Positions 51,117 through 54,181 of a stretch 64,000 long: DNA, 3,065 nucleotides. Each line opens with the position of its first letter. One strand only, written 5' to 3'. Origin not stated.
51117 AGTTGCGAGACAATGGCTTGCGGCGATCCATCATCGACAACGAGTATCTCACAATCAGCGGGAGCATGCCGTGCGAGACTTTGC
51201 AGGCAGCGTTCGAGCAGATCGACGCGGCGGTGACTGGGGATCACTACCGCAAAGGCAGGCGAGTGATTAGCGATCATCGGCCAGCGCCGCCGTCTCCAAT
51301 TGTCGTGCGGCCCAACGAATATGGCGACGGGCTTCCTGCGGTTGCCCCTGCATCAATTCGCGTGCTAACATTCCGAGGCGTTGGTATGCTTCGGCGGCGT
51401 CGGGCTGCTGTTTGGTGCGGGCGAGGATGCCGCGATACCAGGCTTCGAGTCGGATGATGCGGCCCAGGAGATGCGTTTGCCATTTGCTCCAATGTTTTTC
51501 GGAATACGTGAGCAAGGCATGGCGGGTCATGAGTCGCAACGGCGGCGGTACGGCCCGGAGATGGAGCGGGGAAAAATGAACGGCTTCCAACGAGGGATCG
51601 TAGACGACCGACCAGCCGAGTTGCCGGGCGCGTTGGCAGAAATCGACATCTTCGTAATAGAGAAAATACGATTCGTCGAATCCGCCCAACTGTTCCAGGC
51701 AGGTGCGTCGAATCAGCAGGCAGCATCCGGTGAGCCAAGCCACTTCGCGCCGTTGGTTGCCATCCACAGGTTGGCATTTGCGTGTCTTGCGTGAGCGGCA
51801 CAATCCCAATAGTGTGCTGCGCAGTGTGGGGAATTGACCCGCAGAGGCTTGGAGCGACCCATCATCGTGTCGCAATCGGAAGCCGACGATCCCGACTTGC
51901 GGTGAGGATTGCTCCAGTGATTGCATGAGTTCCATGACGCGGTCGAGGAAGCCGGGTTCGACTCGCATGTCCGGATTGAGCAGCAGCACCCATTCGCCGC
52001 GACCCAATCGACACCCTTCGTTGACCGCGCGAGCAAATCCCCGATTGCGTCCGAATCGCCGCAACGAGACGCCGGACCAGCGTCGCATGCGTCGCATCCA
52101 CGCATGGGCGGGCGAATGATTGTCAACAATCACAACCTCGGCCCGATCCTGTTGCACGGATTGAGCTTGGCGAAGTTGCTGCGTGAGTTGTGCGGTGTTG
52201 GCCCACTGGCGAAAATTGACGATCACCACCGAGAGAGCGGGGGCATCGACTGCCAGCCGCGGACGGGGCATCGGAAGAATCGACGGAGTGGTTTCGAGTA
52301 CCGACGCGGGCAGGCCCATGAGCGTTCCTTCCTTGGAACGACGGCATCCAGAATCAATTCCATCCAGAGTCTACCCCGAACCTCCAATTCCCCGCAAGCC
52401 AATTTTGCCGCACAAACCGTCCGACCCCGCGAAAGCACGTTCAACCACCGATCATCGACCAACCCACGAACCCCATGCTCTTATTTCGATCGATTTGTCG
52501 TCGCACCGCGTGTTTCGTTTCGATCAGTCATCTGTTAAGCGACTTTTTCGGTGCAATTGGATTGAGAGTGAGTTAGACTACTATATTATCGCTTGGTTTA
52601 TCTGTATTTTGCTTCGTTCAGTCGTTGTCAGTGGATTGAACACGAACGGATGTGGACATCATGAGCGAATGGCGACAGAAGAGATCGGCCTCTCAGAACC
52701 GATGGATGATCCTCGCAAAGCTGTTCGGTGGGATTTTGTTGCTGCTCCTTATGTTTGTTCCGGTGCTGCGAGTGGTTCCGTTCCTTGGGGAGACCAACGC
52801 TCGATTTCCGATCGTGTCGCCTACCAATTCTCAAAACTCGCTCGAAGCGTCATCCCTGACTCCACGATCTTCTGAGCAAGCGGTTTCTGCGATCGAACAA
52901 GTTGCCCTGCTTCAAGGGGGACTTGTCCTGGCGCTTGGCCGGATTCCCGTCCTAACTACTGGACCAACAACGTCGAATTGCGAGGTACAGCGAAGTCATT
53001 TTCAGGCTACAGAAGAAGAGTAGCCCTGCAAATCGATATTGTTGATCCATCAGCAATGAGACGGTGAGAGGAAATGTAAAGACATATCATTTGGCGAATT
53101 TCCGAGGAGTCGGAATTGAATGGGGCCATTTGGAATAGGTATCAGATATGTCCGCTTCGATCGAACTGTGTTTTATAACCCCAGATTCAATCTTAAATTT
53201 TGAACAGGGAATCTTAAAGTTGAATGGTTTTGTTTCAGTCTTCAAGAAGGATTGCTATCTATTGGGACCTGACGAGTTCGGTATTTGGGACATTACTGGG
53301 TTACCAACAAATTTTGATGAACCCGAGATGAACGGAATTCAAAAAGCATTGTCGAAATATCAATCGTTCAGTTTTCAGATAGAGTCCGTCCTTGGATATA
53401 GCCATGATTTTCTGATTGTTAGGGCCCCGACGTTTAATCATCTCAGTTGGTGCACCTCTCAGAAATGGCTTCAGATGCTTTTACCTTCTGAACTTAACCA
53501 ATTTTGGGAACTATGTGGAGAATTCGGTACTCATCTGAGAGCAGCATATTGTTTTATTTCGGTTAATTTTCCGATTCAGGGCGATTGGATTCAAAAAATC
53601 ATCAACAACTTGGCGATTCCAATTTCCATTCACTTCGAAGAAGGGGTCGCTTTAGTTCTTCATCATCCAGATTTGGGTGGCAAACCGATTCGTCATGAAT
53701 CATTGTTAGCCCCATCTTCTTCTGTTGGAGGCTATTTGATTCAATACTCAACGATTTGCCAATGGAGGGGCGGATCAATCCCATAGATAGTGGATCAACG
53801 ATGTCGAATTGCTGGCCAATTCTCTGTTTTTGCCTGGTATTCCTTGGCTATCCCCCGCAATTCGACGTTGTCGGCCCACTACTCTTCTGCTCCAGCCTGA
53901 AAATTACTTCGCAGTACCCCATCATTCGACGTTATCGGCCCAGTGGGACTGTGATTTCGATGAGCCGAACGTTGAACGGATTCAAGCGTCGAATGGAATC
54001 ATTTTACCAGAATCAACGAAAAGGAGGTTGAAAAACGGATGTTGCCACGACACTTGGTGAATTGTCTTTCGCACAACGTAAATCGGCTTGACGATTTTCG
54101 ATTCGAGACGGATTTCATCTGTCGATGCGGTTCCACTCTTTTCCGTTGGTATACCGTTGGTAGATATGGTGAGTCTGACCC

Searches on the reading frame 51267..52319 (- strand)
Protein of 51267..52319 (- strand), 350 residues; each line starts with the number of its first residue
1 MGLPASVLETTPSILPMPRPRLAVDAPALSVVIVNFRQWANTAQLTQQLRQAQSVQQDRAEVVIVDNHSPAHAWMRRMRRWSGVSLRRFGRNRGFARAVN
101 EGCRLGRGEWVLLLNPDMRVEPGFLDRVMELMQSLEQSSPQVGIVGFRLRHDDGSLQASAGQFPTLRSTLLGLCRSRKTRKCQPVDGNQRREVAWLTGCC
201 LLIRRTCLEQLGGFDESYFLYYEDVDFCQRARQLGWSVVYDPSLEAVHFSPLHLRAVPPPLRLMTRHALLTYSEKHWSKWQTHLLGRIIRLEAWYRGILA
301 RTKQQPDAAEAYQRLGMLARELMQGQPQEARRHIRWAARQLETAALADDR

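Call 5: search_protein_families(library=pfam, proteins=[window:51267-52319:-], max_evalue=0.01)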
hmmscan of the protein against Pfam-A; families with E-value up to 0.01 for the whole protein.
window:51267-52319:- (350 aa): 6 families
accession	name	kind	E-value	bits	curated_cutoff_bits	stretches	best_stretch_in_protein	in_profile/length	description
PF13641.12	Glyco_tranf_2_3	-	2.4e-16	60.9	27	1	27-253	1-216/230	Glycosyltransferase like family 2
PF00535.33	Glycos_transf_2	-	3.6e-14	53.5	23.3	1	30-208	1-164/168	Glycosyl transferase family 2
PF13632.12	Glyco_trans_2_3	-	3.2e-08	34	27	1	110-270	1-142/198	Glycosyl transferase family group 2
PF10111.15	Glyco_tranf_2_2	-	2.1e-05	24.6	27.3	1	32-232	2-200/276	Glycosyltransferase like family 2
PF02709.20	Glyco_transf_7C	-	0.0021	18.1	23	1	194-238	17-62/78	N-terminal domain of galactosyltransferase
PF13506.12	Glyco_transf_21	-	0.0099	15.8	21.7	1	107-242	30-148/174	Glycosyl transferase family 21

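Call 13: find_encoding_contigs(protein=window:51267-52319:-, flank=10000, max_places=6)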
Protein window:51267-52319:- (350 aa): no gene with exactly this product is on record in the collection.

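Call 14: find_related_loci(query=window:51267-52319:-, collection=genome_contigs, flank=10000)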
Query window:51267-52319:- (350 aa) in genome_contigs; peptide patterns used: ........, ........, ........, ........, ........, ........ (x = any residue, [..] = any of these).
406 stretches matched a pattern; 368 encode a relative of the query (tblastn E <= 1e-3); the best 80 are kept; 80 distinct loci.
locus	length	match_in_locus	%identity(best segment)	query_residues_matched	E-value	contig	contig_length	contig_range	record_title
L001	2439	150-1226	53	1-350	1e-129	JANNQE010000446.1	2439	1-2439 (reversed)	MAG: Planctomycetia bacterium isolate SOY_31_metabat_55 SOY_31_k141_3039030, whole genome shotgun sequence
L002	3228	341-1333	56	19-349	8e-125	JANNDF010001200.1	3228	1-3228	MAG: Planctomycetia bacterium isolate OTE_78_concoct_33 OTE_78_k141_3700321, whole genome shotgun sequence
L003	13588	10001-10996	57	19-350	3e-120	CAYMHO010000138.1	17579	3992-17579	MAG TPA_asm: uncultured Fimbriiglobus sp. isolate SRP302895_co1_12 genome assembly, contig: NODE_6072_length_17579_cov_1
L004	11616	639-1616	56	24-349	6e-119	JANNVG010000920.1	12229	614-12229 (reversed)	MAG: Fimbriiglobus sp. isolate VAR_34_metabat_60 VAR_34_k141_1869447, whole genome shotgun sequence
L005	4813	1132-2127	57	19-350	3e-117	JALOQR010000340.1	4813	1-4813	MAG: Fimbriiglobus sp. isolate Prado160 scaffold_51367, whole genome shotgun sequence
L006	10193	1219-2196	55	24-349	2e-116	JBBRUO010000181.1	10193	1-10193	MAG: Gemmatales bacterium isolate La3_concoct.253 La3_concoct.253_K_1918929_L_10193_cov_21.7872, whole genome shotgun se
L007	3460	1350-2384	54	4-349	2e-118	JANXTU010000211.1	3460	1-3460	MAG: Fimbriiglobus sp. isolate 339R_metabat_14 339R_k141_945827, whole genome shotgun sequence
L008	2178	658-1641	55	22-349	7e-122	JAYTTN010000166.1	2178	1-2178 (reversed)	MAG: Fimbriiglobus sp. isolate GFS_5396 GFS_5396_165, whole genome shotgun sequence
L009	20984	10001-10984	55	22-349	3e-114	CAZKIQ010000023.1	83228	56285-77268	MAG TPA_asm: uncultured Alcaligenaceae bacterium isolate SRP287051_co1_48 genome assembly, contig: NODE_624_length_83228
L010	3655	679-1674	55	18-349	1e-116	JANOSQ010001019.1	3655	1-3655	MAG: Fimbriiglobus sp. isolate VAR_39_metabat_75_sub VAR_39_k141_5524421, whole genome shotgun sequence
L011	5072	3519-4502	54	22-349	1e-114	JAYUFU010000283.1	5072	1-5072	MAG: Fimbriiglobus sp. isolate GFS_7859 GFS_7859_282, whole genome shotgun sequence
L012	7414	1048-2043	53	18-349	7e-114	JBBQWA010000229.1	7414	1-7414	MAG: Gemmatales bacterium isolate Co_metawrap_2031 Cmw_2031_k141_380370_length_7414_cov_10.2615, whole genome shotgun se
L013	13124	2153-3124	55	26-349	1e-113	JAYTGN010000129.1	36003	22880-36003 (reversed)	MAG: Gemmataceae bacterium isolate GFS_2344 GFS_2344_128, whole genome shotgun sequence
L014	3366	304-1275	55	26-349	9e-116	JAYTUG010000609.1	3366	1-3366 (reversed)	MAG: Gemmataceae bacterium isolate GFS_5508 GFS_5508_608, whole genome shotgun sequence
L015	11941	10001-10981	55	23-349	7e-112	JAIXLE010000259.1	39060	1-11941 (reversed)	MAG: Bacteroidales bacterium isolate UW1SPNA076 one-stage_bin076_NODE_1035, whole genome shotgun sequence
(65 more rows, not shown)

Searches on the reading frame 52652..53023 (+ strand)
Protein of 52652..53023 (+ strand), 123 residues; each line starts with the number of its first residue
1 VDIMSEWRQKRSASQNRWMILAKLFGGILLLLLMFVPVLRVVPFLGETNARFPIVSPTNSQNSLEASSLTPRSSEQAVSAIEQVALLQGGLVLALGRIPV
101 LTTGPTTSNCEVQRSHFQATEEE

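Call 5: search_protein_families(library=pfam, proteins=[window:52652-53023:+], max_evalue=0.01)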
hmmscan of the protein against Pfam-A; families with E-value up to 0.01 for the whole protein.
window:52652-53023:+ (123 aa): 0 families

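Call 7: search_protein_families(library=ncbifam, proteins=[window:52652-53023:+], max_evalue=0.1)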
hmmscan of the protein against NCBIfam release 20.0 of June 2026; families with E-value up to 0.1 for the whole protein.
window:52652-53023:+ (123 aa): 0 families

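Call 8: search_protein_families(library=padloc, proteins=[window:52652-53023:+], max_evalue=0.1)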
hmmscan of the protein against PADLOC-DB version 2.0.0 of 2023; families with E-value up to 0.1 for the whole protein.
window:52652-53023:+ (123 aa): 0 families

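Call 9: search_protein_families(library=phrogs, proteins=[window:52652-53023:+], max_evalue=0.1)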
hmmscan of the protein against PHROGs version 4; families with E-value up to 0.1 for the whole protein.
window:52652-53023:+ (123 aa): 1 family
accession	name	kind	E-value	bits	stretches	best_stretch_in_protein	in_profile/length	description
phrog_32686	-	unknown function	0.087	13.9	0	84-113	12-41/65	-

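Call 64: list_cluster_members(proteins=[window:52652-53023:+, window:53148-53786:+, window:54039-54569:+, window:54758-55585:+, window:55585-56241:+, window:56482-57663:+, window:57500-58699:+, window:57623-58699:+, window:58965-59690:+, window:58974-59690:+])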
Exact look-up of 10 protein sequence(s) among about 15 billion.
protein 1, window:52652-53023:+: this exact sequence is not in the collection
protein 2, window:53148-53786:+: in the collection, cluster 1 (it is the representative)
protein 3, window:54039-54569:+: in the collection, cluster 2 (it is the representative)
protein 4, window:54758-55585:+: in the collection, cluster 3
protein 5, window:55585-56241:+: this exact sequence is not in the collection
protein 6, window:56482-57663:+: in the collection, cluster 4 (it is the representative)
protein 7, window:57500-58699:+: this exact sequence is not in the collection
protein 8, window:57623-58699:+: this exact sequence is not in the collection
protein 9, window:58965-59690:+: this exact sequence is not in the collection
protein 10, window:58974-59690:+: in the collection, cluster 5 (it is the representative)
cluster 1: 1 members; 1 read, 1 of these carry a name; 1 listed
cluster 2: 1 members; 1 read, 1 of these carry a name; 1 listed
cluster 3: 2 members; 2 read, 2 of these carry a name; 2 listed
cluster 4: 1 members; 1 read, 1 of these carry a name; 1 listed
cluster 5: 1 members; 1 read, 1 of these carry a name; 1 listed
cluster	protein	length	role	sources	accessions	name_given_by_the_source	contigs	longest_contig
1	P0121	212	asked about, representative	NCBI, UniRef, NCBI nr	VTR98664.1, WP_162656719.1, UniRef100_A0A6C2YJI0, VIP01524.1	hypothetical protein [Tuwongella immobilis] | Uncharacterized protein n=1 Tax=Tuwongella immobilis TaxID=692036 RepID=A0A6C2YJI0_9BACT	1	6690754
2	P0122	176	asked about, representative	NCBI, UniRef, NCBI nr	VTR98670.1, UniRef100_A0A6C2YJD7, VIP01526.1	Uncharacterized protein OS=Aneurinibacillus aneurinilyticus ATCC 12856 ... | Uncharacterized protein n=1 Tax=Tuwongella immobilis TaxID=692036 RepID=A0A6C2YJD7_9BACT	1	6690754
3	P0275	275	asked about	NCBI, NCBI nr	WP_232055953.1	DUF1559 family PulG-like putative transporter [Tuwongella immobilis] | DUF1559 domain-containing protein [Tuwongella immobilis]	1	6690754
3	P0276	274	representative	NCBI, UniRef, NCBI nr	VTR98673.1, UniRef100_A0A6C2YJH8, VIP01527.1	Uncharacterized protein OS=Planctomyces brasiliensis (strain ATCC 49424 / DSM 5305 / JCM ... | DUF1559 domain-containing protein n=2 Tax=Tuwongella immobilis TaxID=692036 ...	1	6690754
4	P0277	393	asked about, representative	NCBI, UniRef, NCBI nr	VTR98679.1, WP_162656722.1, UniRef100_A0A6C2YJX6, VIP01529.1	hypothetical protein [Tuwongella immobilis] | Uncharacterized protein n=1 Tax=Tuwongella immobilis TaxID=692036 RepID=A0A6C2YJX6_9BACT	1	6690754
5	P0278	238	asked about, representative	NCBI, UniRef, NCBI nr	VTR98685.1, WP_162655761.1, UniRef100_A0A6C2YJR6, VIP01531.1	hypothetical protein [Tuwongella immobilis] | Uncharacterized protein n=1 Tax=Tuwongella immobilis TaxID=692036 RepID=A0A6C2YJR6_9BACT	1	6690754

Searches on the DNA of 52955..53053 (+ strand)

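Call 109: build_rna_model(alignment_id=A6)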
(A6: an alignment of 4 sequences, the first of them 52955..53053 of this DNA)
Model R1 built from alignment A6 (4 sequences, 100 columns); structure: RNAalifold consensus.
model positions 98; base pairs 25; branch points 0; effective number of sequences 2.02; information 0.59 bits per position. Calibrated on 0.2 Mb of random sequence (short: E-values are rough).
structure used (alignment columns):
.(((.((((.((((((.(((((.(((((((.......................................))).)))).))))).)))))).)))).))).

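Call 110: search_with_rna_model(model_id=R1, source=window, filters=off, max_evalue=10)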
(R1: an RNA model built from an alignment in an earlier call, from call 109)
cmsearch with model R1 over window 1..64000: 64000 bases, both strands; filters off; matches with E-value up to 10: 20.
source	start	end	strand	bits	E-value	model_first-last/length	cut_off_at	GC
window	53786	53883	-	93.3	2e-21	1-98/98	no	0.5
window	52955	53054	-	91.2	6.8e-21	1-98/98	no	0.46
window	53786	53883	+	89.4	2e-20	1-98/98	no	0.5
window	52955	53054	+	88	4.5e-20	1-98/98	no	0.46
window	23359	23424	+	14.7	0.2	1-98/98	no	0.74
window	50250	50310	-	14.6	0.21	1-98/98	no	0.39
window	20788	20821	-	12.7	0.62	1-98/98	no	0.47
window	54223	54286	-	12.4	0.76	1-98/98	no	0.44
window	54223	54286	+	12.2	0.83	1-98/98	no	0.44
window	50250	50310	+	12.1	0.88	1-98/98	no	0.39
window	34474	34521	-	11.7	1.1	1-98/98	no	0.65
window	36520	36581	+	10.9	1.8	1-98/98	no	0.58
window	19463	19555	-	10.6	2.1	1-98/98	no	0.58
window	20788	20821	+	10.3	2.6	1-98/98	no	0.47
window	36520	36581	-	9.8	3.4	1-98/98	no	0.58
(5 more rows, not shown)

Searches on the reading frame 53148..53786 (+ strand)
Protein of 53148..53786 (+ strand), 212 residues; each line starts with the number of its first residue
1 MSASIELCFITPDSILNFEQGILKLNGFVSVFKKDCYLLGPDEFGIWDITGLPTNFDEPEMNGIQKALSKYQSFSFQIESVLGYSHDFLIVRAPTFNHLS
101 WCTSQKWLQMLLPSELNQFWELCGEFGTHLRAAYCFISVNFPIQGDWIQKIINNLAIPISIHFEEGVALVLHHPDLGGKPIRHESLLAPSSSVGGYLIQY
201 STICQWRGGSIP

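Call 5: search_protein_families(library=pfam, proteins=[window:53148-53786:+], max_evalue=0.01)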
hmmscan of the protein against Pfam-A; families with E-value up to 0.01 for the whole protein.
window:53148-53786:+ (212 aa): 0 families

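Call 7: search_protein_families(library=ncbifam, proteins=[window:53148-53786:+], max_evalue=0.1)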
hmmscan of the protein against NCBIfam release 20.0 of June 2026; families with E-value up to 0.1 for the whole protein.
window:53148-53786:+ (212 aa): 0 families

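Call 8: search_protein_families(library=padloc, proteins=[window:53148-53786:+], max_evalue=0.1)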
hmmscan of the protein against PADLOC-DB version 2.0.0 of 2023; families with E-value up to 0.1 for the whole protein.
window:53148-53786:+ (212 aa): 0 families

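Call 9: search_protein_families(library=phrogs, proteins=[window:53148-53786:+], max_evalue=0.1)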
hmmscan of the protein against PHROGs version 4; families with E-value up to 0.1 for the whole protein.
window:53148-53786:+ (212 aa): 0 families

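Call 24: find_homologous_proteins(query=window:53148-53786:+, max_evalue=0.01)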
Query window:53148-53786:+ (212 aa): 1 proteins with E <= 0.01 among 78 candidates.
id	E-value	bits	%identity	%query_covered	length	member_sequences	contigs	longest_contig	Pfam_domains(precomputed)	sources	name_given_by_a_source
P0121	9.3e-144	495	100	100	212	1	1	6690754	-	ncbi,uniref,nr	ncbi:hypothetical protein [Tuwongella immobilis]|uniref:Uncharacterized protein n=1 Tax=Tuwongella i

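Call 27: find_encoding_contigs(protein=P0121, flank=10000, max_places=2)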
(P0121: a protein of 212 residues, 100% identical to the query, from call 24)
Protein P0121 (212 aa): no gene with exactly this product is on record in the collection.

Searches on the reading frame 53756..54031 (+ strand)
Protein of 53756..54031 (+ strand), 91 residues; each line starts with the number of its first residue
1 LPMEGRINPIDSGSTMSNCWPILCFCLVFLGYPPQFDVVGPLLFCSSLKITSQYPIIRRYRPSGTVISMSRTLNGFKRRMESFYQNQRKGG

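Call 90: search_protein_families(library=pfam, proteins=[window:53756-54031:+], max_evalue=0.001)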
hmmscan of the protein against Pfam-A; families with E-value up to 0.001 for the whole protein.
window:53756-54031:+ (91 aa): 0 families
